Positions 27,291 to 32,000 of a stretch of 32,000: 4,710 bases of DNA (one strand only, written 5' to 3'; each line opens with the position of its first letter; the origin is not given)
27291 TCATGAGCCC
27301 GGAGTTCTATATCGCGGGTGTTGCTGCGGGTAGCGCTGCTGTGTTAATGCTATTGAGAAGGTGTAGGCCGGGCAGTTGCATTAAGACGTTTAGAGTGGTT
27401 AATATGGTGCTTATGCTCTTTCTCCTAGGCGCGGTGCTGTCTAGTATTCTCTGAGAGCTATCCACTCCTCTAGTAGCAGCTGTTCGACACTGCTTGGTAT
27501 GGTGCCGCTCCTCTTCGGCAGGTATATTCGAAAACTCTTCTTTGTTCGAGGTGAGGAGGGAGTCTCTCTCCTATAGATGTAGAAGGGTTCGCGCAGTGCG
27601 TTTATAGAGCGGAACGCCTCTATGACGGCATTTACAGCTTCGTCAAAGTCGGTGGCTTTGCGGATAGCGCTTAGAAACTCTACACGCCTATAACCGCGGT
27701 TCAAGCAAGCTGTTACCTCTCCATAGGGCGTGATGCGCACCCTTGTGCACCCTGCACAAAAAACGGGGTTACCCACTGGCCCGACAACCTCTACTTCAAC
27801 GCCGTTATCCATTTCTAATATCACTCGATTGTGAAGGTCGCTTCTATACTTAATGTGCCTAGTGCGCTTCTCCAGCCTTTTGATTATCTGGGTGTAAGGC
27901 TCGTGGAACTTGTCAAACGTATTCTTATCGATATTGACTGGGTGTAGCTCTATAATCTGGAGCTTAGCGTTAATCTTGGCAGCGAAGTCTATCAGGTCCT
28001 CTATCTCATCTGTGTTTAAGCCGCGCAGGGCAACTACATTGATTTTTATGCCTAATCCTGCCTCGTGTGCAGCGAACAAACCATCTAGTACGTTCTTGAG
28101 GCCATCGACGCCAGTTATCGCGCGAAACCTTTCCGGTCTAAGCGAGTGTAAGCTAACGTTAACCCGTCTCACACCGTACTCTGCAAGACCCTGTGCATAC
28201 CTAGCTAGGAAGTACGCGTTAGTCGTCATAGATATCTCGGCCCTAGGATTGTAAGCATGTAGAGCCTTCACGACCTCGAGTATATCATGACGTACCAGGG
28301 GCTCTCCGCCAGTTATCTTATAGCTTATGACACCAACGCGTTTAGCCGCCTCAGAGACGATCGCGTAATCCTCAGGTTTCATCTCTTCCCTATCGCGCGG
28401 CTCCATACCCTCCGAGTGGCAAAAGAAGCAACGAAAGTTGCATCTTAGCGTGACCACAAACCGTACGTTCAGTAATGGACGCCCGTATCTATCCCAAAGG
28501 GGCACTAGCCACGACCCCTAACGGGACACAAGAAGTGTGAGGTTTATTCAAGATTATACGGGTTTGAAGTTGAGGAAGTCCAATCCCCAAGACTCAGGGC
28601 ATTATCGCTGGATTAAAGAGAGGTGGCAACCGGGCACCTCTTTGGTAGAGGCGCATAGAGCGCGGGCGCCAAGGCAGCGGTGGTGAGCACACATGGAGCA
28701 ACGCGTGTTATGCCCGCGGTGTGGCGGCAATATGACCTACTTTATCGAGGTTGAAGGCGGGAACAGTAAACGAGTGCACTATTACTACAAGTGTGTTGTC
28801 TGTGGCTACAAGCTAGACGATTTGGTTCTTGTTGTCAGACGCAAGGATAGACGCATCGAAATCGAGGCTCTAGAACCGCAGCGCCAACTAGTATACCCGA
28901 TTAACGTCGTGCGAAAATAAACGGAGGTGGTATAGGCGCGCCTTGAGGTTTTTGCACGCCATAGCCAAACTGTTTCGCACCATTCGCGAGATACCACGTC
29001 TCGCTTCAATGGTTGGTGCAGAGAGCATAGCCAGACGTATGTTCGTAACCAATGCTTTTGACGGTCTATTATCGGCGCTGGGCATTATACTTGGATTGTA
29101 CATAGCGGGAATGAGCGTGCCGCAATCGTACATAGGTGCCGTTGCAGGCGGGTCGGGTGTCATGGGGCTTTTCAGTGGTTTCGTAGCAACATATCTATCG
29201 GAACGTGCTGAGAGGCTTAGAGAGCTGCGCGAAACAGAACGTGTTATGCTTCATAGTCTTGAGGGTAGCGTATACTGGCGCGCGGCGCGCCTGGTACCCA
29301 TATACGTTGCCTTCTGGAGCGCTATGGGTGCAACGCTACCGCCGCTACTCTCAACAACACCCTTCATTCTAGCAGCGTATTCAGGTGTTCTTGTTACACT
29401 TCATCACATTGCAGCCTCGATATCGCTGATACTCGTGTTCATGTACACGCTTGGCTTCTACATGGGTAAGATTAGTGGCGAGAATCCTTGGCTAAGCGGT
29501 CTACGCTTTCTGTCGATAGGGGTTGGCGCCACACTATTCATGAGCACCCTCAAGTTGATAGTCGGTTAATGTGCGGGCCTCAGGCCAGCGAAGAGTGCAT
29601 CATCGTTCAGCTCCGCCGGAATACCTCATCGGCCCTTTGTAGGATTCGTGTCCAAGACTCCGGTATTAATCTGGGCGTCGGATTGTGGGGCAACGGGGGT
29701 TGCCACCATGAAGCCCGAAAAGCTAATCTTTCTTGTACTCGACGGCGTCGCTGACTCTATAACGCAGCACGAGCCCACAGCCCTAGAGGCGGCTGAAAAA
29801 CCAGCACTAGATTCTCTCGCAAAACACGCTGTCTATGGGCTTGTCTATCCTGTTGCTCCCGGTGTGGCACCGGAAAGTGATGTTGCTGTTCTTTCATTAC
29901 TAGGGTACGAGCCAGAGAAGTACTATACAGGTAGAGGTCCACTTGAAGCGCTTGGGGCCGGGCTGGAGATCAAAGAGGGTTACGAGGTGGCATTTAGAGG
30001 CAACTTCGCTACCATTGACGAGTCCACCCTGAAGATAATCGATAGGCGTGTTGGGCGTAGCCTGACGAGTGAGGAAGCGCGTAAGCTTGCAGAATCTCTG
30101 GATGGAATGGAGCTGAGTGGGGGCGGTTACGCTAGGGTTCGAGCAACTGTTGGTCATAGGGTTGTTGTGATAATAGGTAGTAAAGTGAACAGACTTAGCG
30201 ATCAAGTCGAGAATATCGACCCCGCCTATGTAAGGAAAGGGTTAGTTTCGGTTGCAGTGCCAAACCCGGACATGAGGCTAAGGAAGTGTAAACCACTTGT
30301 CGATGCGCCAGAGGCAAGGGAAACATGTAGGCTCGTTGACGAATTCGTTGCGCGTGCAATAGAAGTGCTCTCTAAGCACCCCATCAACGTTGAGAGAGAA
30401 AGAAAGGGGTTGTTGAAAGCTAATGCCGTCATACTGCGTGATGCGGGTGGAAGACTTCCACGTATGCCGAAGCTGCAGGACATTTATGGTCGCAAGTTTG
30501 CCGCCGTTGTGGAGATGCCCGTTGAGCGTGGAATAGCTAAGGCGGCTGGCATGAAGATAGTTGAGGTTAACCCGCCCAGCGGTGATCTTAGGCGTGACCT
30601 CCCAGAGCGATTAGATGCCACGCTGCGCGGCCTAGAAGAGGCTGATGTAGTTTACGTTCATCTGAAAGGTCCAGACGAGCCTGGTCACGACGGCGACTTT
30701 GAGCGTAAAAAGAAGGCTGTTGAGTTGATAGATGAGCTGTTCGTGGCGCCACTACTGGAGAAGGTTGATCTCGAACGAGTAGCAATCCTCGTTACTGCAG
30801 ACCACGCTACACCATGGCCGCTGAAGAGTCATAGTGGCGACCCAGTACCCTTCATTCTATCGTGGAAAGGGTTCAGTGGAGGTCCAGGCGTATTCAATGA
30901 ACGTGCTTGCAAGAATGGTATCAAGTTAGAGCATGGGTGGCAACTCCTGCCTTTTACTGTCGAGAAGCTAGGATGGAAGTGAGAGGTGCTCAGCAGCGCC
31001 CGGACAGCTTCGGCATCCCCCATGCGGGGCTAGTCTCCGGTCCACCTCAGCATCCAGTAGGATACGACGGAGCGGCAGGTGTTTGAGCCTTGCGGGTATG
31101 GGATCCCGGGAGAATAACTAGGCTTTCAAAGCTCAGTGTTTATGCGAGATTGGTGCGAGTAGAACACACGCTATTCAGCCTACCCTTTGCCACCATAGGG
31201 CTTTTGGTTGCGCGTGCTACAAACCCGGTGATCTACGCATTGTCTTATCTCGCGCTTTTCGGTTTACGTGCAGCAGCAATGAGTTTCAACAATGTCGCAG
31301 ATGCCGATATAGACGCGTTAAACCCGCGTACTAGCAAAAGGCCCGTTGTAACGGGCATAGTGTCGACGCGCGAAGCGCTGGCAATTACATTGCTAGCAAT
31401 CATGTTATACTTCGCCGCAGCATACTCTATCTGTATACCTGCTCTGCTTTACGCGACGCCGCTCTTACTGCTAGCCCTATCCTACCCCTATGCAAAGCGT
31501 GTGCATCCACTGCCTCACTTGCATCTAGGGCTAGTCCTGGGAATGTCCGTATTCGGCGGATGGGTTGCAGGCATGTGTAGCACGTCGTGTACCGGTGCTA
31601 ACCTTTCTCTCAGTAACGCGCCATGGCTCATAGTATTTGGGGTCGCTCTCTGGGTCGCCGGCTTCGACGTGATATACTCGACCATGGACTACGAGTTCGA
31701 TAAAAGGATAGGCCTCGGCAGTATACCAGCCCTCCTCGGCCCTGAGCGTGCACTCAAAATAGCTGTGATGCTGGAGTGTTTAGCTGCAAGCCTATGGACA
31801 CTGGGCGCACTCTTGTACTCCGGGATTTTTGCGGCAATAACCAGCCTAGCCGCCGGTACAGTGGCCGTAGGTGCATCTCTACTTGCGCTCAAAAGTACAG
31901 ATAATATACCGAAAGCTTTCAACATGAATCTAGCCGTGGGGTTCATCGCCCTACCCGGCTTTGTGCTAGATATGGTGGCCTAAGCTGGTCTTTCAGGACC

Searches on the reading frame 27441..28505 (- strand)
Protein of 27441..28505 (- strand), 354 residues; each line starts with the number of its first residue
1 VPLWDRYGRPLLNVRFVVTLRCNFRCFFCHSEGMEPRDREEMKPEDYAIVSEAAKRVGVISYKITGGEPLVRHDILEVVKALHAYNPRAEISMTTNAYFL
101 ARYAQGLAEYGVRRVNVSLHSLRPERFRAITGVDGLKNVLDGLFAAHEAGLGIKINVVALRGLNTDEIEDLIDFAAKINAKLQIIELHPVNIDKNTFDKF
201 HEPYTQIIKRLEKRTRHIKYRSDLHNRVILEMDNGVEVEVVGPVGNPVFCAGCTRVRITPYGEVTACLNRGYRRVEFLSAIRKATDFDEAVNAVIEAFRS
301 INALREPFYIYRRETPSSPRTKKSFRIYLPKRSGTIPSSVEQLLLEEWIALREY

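Call 74: search_protein_families(library=pfam, proteins=[window:27441-28505:-], max_evalue=0.001)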
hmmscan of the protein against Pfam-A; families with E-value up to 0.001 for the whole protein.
window:27441-28505:- (354 aa): 2 families
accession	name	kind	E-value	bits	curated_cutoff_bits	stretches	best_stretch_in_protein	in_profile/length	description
PF04055.27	Radical_SAM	-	1e-29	104.3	29.5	1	17-175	2-166/166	Radical SAM superfamily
PF06463.18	Mob_synth_C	-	4.5e-16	59.4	37.4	1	181-296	2-116/128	Molybdenum Cofactor Synthesis C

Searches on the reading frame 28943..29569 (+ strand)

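Call 74: search_protein_families(library=pfam, proteins=[window:28943-29569:+], max_evalue=0.001)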
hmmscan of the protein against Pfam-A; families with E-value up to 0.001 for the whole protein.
window:28943-29569:+ (208 aa): 1 family
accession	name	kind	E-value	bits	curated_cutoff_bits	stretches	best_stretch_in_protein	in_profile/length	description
PF01988.24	VIT1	-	6.5e-06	26.5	28.1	1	115-198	129-207/214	VIT family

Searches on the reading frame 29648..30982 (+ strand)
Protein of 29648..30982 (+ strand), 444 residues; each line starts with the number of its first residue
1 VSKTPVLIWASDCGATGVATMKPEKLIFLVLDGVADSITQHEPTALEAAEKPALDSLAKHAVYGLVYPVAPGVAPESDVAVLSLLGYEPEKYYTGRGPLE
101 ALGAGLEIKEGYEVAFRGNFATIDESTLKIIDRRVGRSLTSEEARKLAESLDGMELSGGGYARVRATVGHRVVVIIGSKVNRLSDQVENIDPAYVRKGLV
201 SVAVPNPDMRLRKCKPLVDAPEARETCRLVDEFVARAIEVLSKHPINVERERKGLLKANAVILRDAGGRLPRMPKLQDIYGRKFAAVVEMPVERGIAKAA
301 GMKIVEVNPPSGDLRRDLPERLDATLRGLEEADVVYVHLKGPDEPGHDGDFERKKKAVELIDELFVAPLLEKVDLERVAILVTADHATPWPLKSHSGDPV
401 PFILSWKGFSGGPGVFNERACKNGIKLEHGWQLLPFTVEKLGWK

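Call 74: search_protein_families(library=pfam, proteins=[window:29648-30982:+], max_evalue=0.001)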
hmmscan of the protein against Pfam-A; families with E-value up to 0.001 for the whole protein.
window:29648-30982:+ (444 aa): 3 families
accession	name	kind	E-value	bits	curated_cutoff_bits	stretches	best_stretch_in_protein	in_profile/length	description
PF10143.14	PhosphMutase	-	6e-50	169.9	21.5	1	58-247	1-170/170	2,3-bisphosphoglycerate-independent phosphoglycerate mutase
PF01676.23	Metalloenzyme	-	1.9e-32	113.2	24.3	1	25-424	2-235/252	Metalloenzyme superfamily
PF01663.27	Phosphodiest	-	2.6e-06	27.7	23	0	323-386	156-219/342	Type I phosphodiesterase / nucleotide pyrophosphatase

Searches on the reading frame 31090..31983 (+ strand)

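Call 74: search_protein_families(library=pfam, proteins=[window:31090-31983:+], max_evalue=0.001)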
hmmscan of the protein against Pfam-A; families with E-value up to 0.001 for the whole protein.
window:31090-31983:+ (297 aa): 1 family
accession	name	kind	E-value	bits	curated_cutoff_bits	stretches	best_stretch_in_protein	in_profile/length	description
PF01040.23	UbiA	-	8.3e-41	140.4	34.2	1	31-281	2-247/250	UbiA prenyltransferase family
